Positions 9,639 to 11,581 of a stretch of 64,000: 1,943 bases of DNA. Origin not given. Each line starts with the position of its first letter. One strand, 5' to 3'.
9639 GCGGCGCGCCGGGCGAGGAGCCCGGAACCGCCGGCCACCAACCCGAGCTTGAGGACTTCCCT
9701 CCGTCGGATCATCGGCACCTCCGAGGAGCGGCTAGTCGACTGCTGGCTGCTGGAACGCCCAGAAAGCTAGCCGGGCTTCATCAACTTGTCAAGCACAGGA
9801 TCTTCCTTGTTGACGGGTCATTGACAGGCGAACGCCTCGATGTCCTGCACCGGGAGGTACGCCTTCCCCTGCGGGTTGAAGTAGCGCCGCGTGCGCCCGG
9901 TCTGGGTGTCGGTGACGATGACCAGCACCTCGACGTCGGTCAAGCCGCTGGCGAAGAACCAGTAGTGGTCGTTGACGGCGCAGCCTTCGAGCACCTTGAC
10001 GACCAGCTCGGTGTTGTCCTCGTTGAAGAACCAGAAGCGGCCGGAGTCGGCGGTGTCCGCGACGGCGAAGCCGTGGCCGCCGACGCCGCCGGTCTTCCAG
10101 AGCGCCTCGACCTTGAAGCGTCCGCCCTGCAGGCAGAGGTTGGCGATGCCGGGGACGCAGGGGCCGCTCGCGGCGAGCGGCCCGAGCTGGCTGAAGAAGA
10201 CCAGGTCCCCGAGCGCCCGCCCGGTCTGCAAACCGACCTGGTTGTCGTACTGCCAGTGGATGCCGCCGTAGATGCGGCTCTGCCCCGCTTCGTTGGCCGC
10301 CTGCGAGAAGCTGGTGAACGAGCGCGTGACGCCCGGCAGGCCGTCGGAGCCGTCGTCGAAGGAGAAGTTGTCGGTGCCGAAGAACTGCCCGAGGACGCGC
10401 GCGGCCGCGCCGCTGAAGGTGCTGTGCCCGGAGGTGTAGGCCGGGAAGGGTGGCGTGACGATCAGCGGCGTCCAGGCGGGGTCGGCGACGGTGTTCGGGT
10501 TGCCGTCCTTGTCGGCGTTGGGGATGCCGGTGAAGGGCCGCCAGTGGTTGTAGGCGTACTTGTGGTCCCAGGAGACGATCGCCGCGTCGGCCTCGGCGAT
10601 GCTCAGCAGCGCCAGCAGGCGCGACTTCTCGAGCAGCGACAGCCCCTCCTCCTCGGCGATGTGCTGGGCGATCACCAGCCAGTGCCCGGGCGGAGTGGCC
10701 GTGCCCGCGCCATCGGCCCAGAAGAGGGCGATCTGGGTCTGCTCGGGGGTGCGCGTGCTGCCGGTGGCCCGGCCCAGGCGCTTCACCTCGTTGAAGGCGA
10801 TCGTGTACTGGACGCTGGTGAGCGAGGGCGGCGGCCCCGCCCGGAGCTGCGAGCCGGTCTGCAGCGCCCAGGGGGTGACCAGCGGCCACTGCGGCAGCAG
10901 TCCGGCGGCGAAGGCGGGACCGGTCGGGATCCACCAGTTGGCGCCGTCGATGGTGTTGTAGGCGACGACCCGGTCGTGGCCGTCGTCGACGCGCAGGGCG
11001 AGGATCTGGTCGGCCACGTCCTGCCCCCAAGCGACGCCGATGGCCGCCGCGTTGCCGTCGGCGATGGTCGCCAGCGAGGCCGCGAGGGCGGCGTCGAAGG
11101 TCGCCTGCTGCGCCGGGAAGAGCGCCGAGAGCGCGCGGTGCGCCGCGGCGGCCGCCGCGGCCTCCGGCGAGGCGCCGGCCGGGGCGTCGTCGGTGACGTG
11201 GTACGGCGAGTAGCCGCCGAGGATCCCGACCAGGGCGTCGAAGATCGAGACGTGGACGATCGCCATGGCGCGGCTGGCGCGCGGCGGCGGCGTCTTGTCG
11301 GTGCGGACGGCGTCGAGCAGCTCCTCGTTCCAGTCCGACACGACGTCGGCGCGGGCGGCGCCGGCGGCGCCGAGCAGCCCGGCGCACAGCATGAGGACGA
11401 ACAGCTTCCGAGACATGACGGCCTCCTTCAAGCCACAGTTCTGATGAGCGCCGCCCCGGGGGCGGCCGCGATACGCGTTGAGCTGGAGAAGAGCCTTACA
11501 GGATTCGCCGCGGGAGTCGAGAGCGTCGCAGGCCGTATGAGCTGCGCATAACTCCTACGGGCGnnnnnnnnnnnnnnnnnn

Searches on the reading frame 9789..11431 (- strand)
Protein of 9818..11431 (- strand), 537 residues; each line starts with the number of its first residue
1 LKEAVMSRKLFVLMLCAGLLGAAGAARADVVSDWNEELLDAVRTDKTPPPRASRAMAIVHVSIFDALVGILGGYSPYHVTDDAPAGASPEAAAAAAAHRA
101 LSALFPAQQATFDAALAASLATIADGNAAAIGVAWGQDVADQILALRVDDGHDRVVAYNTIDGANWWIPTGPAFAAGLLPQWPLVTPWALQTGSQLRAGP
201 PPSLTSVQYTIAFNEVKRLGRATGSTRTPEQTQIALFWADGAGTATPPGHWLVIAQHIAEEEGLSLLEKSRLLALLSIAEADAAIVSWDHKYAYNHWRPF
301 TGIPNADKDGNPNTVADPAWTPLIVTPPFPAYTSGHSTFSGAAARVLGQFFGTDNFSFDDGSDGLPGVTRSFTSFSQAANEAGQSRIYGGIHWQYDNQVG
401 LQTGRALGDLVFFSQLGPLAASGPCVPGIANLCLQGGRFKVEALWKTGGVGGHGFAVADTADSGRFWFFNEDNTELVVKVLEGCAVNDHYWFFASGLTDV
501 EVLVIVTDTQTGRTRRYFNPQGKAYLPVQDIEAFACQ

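Call 6: search_protein_families(library=pfam, proteins=[window:9789-11387:-], max_evalue=0.01)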
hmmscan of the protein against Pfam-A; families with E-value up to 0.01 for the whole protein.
window:9789-11387:- (532 aa): 0 families

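Call 7: search_protein_families(library=ncbifam, proteins=[window:9789-11387:-, window:9818-11431:-], max_evalue=0.01)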
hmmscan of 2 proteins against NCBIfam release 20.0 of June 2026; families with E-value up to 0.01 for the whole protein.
window:9789-11387:- (532 aa): 0 families

window:9818-11431:- (537 aa): 0 families

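Call 64: search_protein_families(library=pfam, proteins=[window:9789-11387:-], max_evalue=5)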
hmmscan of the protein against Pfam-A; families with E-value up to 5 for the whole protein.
window:9789-11387:- (532 aa): 0 families

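Call 65: search_protein_families(library=pfam, proteins=[window:9818-11431:-], max_evalue=0.1)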
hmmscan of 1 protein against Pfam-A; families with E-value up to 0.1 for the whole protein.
window:9818-11431:- (537 aa): 2 families
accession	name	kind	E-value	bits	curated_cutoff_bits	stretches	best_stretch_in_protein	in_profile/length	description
PF01569.27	PAP2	-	1.5e-08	34.9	27.2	1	284-411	13-121/130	PAP2 superfamily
PF22778.2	VCPO_2nd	-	3.5e-05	24.3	27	1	273-411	3-163/177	VCPO second helical-bundle domain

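Call 94: search_solved_structures(query=window:9818-11431:-, max_evalue=0.01, show_alignments=2)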
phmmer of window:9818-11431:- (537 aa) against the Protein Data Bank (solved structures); distinct sequences matched with E-value up to 0.01: 11.
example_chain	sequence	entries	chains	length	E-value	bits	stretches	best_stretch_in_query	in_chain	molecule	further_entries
4cit_A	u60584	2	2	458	3.1e-44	154.9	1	64-412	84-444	VANADIUM-DEPENDENT HALOPEROXIDASE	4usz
3bb0_A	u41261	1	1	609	1.6e-18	70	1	198-353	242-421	Vanadium chloroperoxidase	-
1idq_A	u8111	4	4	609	1.7e-18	70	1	198-353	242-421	VANADIUM CHLOROPEROXIDASE | VANADIUM-CONTAINING CHLOROPEROXIDASE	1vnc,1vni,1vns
1vne_A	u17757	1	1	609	5.1e-18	68.4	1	198-353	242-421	VANADIUM CHLOROPEROXIDASE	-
1idu_A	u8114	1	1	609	1.3e-17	67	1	196-353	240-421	VANADIUM CHLOROPEROXIDASE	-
1vnf_A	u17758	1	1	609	1.4e-17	67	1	198-353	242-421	VANADIUM CHLOROPEROXIDASE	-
1vng_A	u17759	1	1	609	4.4e-17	65.3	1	198-353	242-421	VANADIUM CHLOROPEROXIDASE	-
1vnh_A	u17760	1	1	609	4.7e-17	65.2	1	198-353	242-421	VANADIUM CHLOROPEROXIDASE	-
9ptr_A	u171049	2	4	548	3.6e-07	32.6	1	261-405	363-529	Vanadium-dependent haloperoxidase | Vanadium haloperoxidase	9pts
8cxl_A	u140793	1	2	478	3e-06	29.5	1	264-411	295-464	NapH3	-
9l8x_B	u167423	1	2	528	0.00052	22.1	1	273-409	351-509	Vanadium-dependent haloperoxidase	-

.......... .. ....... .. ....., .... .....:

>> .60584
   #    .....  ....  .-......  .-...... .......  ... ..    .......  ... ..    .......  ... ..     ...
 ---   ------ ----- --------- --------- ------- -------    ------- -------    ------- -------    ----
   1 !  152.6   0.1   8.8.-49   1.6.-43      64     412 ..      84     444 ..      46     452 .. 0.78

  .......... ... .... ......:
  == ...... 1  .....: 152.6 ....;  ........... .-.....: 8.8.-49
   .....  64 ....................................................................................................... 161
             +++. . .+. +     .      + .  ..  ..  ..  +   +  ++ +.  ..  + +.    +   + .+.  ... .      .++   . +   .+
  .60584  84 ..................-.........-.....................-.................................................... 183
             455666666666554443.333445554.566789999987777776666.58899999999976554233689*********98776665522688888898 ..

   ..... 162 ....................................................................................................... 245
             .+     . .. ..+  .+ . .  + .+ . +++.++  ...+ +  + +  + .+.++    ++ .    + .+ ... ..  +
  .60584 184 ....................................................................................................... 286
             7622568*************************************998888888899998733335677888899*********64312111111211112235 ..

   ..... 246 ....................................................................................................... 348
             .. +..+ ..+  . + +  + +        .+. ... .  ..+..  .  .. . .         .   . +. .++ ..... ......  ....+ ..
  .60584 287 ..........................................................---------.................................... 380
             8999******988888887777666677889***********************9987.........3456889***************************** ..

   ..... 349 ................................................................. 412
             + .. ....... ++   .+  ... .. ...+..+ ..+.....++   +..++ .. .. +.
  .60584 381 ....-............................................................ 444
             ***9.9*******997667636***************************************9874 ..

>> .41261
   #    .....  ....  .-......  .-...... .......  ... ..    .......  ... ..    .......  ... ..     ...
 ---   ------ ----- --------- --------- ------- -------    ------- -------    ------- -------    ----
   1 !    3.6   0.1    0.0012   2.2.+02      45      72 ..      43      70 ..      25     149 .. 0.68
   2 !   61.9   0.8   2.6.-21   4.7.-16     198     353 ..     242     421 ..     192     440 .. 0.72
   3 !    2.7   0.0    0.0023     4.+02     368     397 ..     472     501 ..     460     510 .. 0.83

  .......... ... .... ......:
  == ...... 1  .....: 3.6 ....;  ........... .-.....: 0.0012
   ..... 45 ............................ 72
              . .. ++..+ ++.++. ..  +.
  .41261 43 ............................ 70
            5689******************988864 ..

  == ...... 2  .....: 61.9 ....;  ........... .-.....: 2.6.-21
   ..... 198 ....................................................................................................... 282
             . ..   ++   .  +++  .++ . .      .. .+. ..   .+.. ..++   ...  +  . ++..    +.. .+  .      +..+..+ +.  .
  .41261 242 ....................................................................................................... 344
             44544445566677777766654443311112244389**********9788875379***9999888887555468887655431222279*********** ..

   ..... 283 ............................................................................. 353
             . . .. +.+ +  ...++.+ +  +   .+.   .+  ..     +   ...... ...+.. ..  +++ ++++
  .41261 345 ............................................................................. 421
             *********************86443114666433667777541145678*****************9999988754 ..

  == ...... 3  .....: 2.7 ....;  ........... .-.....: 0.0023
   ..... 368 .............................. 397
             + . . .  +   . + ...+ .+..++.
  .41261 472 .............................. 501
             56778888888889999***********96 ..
